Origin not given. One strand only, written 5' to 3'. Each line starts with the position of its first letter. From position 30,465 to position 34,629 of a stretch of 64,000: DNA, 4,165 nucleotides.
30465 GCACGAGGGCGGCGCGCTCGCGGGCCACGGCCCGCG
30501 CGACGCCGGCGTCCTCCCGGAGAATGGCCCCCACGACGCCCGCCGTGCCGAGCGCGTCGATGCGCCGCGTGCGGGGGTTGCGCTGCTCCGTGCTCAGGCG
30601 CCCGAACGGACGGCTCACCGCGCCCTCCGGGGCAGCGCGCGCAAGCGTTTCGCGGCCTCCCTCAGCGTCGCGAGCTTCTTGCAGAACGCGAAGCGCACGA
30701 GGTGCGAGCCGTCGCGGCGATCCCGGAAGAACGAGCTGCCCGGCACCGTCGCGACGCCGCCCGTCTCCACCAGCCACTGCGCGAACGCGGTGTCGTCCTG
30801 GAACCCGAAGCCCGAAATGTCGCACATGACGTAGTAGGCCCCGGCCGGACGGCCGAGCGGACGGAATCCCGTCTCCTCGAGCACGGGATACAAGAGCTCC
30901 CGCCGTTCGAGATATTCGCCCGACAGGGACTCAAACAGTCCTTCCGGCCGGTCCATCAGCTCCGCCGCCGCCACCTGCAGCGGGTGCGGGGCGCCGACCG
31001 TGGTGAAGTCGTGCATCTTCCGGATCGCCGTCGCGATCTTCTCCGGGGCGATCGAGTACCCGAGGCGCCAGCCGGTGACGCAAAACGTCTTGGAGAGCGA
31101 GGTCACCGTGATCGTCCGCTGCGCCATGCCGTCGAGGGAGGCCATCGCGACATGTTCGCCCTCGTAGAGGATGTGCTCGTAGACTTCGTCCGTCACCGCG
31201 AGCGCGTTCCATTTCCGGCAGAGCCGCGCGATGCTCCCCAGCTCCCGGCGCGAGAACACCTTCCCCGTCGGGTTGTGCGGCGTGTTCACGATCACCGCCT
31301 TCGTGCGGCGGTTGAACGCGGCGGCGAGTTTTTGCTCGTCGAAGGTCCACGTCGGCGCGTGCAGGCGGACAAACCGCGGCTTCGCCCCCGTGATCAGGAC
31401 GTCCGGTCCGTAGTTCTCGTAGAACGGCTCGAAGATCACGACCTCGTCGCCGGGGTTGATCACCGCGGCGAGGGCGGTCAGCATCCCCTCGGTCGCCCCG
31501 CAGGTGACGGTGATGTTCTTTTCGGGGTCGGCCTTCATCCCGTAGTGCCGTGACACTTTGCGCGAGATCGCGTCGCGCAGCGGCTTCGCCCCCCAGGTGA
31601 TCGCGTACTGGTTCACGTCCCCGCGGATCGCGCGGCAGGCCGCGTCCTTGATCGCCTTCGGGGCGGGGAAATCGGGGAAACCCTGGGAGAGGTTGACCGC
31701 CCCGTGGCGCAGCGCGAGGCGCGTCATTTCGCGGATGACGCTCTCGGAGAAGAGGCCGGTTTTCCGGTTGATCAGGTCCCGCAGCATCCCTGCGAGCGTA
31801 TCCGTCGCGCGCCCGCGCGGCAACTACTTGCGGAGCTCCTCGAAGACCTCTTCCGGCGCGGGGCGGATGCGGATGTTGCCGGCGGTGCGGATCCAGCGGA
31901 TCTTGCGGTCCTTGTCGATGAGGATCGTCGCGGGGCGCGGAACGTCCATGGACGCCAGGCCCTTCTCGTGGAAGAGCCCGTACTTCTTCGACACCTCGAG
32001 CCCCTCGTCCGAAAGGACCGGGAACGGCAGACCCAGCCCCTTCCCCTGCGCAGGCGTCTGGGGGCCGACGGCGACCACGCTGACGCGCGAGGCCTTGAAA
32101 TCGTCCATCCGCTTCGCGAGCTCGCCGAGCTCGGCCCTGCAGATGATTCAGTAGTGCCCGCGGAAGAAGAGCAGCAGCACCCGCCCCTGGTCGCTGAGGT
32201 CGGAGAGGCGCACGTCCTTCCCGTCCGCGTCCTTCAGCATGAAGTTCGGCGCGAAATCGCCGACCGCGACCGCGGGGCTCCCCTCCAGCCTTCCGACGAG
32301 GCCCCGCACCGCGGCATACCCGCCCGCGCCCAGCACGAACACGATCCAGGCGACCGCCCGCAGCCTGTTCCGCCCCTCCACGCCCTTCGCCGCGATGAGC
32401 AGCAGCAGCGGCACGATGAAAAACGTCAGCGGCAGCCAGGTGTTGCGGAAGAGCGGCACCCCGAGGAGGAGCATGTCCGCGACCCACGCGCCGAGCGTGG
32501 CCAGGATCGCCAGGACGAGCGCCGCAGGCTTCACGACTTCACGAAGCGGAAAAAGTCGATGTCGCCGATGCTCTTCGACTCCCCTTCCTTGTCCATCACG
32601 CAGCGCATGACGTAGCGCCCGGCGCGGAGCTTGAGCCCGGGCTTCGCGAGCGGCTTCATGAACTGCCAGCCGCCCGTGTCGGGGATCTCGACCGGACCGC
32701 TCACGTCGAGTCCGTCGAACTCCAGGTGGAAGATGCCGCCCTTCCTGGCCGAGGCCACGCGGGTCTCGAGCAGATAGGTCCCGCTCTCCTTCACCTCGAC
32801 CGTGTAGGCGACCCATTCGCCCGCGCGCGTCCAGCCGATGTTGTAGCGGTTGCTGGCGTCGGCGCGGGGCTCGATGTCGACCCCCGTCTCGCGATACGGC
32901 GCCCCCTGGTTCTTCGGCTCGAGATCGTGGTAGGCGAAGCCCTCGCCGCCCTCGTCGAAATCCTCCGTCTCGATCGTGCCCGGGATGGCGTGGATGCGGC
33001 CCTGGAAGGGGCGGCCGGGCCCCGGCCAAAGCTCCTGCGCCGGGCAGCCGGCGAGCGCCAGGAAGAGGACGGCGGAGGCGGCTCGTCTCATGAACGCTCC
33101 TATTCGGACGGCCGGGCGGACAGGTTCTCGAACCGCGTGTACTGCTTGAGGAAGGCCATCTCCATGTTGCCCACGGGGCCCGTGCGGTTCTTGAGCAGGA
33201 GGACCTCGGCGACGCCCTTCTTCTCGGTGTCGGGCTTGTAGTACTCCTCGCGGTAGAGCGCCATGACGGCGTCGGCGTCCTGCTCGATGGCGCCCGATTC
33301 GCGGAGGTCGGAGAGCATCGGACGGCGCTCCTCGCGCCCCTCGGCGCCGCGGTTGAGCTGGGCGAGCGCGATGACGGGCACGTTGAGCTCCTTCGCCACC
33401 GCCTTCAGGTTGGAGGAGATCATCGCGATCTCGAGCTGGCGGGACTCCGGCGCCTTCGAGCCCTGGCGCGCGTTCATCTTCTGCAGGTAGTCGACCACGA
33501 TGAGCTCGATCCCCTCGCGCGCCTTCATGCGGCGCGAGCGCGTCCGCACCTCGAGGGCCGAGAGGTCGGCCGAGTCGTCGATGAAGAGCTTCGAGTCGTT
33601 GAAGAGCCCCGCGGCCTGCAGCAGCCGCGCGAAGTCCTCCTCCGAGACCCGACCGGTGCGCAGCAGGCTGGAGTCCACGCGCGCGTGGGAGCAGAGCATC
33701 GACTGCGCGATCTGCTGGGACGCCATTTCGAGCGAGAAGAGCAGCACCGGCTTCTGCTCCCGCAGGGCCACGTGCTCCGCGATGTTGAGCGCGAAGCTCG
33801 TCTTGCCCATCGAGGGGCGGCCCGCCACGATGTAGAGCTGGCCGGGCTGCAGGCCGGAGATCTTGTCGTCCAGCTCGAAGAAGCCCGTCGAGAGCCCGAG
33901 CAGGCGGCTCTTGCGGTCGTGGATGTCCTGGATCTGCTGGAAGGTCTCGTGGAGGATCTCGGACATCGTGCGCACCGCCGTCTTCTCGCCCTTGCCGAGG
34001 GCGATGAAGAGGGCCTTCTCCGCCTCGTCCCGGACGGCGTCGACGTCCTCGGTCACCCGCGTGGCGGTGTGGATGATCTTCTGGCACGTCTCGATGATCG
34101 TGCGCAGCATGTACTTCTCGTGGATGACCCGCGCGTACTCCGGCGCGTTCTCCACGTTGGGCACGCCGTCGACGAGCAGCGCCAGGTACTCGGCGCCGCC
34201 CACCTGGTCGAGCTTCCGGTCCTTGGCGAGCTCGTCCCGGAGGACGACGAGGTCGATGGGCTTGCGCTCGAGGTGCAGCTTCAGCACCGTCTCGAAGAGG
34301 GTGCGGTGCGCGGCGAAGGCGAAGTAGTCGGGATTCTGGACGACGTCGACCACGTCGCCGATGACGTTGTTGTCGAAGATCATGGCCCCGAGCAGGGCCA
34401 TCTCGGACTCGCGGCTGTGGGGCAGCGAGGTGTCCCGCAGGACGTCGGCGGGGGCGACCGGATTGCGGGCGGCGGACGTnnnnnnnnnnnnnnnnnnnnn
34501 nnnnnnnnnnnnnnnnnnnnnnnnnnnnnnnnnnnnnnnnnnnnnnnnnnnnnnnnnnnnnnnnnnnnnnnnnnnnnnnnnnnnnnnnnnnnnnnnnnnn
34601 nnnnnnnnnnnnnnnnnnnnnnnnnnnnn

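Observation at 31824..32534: Hidden membrane-anchored UxxC selenoprotein with a SECIS-like hairpin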

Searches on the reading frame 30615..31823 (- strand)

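Call 40: search_protein_families(library=pfam, proteins=[window:30615-31823:-], max_evalue=0.001)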
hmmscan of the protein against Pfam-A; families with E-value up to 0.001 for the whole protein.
window:30615-31823:- (402 aa): 4 families
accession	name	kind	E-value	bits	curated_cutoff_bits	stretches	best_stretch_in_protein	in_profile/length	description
PF00155.27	Aminotran_1_2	-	5.8e-60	203.8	19.7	1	43-394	4-361/361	Aminotransferase class I and II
PF01041.23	DegT_DnrJ_EryC1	-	5.2e-08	32.9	19.8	1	103-210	41-143/360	DegT/DnrJ/EryC1/StrS aminotransferase family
PF01053.26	Cys_Met_Meta_PP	-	2.4e-06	26.8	27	1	101-214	68-175/381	Cys/Met metabolism PLP-dependent enzyme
PF00266.25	Aminotran_5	-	0.00048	19.6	21.5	1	97-214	57-177/371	Aminotransferase class-V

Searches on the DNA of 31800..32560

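Call 64: search_rna_families(source=window, start=31800, end=32560, threshold=evalue, max_evalue=10)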
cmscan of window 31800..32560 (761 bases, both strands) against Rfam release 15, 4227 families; matches with E-value up to 10: 2.
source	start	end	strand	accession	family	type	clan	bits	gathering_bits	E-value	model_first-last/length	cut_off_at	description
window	32116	32180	-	RF01680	P5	Gene; sRNA;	-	18.2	60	1.6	1-71/71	no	Pseudomonas sRNA P5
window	32175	32242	-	RF02835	Bcj11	Gene; sRNA;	-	15.3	49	7.2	1-122/122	no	Burkholderia RNA 11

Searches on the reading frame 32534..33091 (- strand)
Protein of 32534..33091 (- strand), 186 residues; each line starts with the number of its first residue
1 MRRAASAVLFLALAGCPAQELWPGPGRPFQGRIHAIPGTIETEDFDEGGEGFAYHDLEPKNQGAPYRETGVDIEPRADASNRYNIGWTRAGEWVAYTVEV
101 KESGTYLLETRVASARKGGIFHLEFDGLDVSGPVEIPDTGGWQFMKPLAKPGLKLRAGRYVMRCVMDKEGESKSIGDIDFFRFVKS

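Call 40: search_protein_families(library=pfam, proteins=[window:32534-33091:-], max_evalue=0.001)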
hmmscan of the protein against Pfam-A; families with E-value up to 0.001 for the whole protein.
seq(186 aa): 2 families
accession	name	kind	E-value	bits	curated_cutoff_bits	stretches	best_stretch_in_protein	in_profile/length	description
PF03422.21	CBM_6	-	1.2e-16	61.6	28.9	1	68-185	8-125/125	Carbohydrate binding module (family 6)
PF18099.7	CBM_35_2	-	1.4e-09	38.4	23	1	67-162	1-95/112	Carbohydrate binding module (family 35)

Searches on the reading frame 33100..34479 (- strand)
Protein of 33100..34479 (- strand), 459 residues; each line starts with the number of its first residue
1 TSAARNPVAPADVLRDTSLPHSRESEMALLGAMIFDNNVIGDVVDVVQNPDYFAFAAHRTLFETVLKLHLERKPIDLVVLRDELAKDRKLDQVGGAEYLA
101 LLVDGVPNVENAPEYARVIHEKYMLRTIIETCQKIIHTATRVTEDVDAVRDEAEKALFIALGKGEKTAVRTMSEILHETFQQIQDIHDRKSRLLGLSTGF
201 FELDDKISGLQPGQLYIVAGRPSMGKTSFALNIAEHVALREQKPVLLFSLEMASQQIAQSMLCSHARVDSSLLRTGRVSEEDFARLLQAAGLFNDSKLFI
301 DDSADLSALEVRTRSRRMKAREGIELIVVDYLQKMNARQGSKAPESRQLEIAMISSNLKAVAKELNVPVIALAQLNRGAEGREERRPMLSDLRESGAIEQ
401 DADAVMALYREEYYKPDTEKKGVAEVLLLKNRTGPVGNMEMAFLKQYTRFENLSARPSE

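Call 86: search_protein_families(library=pfam, proteins=[window:33100-34479:-])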
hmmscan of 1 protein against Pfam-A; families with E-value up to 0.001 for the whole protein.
window:33100-34479:- (459 aa): 5 families
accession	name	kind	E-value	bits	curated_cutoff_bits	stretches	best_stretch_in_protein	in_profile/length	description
PF03796.21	DnaB_C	-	1.3e-99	333.1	27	1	195-452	1-255/255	DnaB-like helicase C terminal domain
PF00772.26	DnaB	-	7.3e-28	97.1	23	1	19-121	2-103/103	DnaB-like helicase N terminal domain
PF13481.12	AAA_25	-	7.8e-14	52.2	27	1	206-377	25-192/195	AAA domain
PF06745.19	ATPase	-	9.1e-06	25.6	26.6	1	197-262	2-68/231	KaiC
PF07088.17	GvpD_P-loop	-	0.00036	20.9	24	0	211-295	8-74/189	GvpD gas vesicle protein, P-loop domain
